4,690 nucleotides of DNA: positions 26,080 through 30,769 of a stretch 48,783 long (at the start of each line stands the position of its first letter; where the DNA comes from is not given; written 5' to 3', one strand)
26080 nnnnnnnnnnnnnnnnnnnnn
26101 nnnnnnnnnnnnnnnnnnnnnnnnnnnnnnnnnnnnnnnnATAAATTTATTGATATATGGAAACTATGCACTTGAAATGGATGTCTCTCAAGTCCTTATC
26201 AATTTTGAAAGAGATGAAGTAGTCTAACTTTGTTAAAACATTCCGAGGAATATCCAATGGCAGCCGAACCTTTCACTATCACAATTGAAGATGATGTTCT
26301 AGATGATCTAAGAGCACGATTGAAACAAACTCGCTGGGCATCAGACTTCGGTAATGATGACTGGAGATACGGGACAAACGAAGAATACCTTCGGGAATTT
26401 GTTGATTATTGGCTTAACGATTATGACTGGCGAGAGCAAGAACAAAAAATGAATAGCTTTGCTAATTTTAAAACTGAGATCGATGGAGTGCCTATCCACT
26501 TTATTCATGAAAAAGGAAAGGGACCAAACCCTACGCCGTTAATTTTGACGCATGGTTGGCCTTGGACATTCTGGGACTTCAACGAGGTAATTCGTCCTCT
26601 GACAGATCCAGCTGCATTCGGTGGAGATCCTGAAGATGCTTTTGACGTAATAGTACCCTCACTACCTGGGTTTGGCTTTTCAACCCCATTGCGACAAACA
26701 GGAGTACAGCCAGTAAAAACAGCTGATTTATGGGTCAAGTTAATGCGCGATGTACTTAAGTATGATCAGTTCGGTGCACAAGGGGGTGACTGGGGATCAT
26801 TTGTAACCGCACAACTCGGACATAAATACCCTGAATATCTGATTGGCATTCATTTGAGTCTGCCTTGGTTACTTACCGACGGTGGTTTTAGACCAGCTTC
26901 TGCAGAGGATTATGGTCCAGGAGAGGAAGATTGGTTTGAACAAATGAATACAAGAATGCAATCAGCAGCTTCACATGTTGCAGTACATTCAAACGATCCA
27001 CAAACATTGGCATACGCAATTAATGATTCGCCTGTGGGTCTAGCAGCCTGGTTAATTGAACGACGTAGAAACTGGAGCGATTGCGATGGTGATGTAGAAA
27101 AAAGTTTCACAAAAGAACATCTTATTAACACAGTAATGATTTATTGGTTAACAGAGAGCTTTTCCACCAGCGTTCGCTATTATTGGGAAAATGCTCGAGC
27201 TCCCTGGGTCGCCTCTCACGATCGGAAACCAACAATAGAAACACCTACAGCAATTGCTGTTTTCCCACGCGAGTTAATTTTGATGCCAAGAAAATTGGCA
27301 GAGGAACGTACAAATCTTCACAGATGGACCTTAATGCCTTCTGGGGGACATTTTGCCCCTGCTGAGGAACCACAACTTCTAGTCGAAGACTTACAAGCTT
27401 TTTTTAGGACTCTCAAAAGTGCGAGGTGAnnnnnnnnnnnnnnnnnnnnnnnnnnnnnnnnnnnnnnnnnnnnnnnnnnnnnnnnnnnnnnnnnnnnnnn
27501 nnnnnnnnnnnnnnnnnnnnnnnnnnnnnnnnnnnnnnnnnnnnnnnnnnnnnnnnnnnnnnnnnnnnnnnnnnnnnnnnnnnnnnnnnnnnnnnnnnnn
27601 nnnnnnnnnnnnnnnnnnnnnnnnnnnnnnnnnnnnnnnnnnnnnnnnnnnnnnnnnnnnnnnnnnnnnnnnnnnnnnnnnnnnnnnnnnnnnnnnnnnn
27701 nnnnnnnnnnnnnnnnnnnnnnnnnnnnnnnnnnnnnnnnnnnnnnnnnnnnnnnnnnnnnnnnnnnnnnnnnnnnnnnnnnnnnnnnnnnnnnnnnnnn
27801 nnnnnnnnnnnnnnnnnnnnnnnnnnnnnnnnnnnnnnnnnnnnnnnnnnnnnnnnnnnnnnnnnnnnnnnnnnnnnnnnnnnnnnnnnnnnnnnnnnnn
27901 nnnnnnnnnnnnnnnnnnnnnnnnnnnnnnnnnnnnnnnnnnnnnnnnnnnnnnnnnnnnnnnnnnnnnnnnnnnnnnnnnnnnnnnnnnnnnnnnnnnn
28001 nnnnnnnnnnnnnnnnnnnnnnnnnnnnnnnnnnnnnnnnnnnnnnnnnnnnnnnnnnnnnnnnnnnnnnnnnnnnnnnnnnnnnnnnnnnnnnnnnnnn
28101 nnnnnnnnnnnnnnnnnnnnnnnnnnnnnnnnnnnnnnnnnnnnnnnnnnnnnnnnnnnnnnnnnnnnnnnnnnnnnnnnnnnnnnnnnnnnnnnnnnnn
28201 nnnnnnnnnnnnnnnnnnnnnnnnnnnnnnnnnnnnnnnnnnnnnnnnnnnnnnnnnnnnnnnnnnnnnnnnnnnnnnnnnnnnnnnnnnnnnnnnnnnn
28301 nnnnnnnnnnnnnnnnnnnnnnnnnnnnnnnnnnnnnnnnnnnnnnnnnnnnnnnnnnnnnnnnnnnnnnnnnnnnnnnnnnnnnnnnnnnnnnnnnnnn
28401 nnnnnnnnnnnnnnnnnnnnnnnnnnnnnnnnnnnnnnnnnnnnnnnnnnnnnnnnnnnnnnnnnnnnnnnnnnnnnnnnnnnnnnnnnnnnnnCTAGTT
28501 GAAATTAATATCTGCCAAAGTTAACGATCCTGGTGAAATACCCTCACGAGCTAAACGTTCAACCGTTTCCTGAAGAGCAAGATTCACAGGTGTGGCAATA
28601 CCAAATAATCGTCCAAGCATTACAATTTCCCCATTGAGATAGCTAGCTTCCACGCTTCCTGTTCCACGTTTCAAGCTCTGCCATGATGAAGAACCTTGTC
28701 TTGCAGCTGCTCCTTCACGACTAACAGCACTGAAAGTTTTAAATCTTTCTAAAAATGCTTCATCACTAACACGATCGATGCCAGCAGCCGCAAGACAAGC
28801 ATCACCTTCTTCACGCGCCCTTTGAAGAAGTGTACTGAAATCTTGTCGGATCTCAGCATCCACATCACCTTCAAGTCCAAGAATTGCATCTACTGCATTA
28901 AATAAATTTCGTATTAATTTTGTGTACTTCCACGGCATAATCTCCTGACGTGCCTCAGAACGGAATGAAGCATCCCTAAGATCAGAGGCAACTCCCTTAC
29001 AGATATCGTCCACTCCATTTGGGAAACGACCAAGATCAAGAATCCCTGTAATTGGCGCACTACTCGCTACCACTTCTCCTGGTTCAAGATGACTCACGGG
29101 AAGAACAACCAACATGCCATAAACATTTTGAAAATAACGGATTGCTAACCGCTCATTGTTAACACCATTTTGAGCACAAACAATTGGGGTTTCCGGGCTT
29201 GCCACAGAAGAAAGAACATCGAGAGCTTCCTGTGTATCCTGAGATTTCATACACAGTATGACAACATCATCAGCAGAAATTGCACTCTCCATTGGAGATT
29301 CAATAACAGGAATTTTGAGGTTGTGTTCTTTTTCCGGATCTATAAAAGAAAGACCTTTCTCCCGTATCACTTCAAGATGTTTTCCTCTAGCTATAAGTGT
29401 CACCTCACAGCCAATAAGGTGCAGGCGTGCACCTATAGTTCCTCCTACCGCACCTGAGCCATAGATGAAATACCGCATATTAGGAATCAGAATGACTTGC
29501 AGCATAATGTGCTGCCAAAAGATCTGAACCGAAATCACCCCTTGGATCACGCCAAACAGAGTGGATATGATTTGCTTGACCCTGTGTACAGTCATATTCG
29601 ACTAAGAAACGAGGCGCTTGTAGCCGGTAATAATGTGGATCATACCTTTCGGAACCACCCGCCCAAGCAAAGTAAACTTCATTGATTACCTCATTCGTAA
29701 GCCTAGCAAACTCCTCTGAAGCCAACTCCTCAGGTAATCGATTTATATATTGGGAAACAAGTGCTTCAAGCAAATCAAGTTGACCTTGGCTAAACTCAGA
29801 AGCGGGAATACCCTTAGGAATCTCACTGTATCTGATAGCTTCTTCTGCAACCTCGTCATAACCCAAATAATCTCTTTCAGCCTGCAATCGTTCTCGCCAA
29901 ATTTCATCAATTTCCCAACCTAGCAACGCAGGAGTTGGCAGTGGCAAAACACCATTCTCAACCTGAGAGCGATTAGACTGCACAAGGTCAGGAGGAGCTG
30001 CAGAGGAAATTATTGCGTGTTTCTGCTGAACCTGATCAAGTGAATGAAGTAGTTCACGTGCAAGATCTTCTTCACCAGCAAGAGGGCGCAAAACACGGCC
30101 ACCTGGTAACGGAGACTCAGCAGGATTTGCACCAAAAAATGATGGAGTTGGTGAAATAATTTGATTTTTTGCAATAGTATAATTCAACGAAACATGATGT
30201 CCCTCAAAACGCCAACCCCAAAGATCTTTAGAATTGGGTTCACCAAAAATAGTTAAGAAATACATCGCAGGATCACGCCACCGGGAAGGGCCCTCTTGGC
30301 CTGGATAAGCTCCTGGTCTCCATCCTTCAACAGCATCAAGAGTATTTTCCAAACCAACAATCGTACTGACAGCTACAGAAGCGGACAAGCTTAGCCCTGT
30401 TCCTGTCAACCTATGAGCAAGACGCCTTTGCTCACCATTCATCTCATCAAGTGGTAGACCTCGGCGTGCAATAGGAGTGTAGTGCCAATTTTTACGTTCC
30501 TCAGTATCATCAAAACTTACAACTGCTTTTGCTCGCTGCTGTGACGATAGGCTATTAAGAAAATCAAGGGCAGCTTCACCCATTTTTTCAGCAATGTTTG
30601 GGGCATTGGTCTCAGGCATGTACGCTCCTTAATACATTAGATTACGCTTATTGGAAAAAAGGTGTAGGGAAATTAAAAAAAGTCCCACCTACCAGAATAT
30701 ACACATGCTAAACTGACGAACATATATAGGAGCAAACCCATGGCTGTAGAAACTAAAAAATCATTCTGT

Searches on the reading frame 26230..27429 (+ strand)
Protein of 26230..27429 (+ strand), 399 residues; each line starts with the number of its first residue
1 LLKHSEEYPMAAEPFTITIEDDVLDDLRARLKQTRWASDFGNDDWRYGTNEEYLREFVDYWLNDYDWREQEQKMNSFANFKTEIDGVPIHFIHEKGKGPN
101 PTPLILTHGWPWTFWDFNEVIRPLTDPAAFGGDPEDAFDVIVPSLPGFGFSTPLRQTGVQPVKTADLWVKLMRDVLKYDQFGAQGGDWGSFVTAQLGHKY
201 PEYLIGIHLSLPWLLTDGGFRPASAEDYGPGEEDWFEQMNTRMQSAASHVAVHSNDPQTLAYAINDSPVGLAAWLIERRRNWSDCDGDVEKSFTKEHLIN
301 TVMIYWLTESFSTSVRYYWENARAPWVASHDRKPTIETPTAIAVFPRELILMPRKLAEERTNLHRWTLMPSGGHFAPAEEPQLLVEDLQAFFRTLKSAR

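Call 39: search_protein_families(library=pfam, proteins=[window:26230-27429:+], max_evalue=0.0001)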
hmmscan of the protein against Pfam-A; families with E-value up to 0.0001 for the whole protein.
window:26230-27429:+ (399 aa): 2 families
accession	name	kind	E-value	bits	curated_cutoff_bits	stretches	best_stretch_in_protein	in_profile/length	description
PF06441.18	EHN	-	2e-38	131.3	22.8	1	13-117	2-107/107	Epoxide hydrolase N terminus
PF00561.26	Abhydrolase_1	-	5.4e-12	46.3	25.8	1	103-251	2-132/245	alpha/beta hydrolase fold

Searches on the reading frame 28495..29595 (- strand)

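Call 3: search_protein_families(library=pfam, proteins=[window:28495-29595:-], max_evalue=0.01)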
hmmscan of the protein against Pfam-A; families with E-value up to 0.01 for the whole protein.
window:28495-29595:- (366 aa): 3 families
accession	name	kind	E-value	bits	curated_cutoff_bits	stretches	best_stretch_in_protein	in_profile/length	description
PF02558.23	ApbA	-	3.5e-29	101.8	22.2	1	43-179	2-139/150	Ketopantoate reductase PanE/ApbA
PF08546.17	ApbA_C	-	1e-10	42.5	22.7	1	219-346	2-122/125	Ketopantoate reductase PanE/ApbA C terminal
PF03807.23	F420_oxidored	-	0.0011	19.9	21.6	1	43-139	4-89/94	NADP oxidoreductase coenzyme F420-dependent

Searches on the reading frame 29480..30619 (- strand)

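Call 3: search_protein_families(library=pfam, proteins=[window:29480-30619:-], max_evalue=0.01)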
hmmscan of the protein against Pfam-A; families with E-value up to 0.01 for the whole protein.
window:29480-30619:- (379 aa): 1 family
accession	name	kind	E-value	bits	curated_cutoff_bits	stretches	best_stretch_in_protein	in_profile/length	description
PF12006.13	DUF3500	-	3e-86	290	27.2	1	10-364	5-296/297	Protein of unknown function (DUF3500)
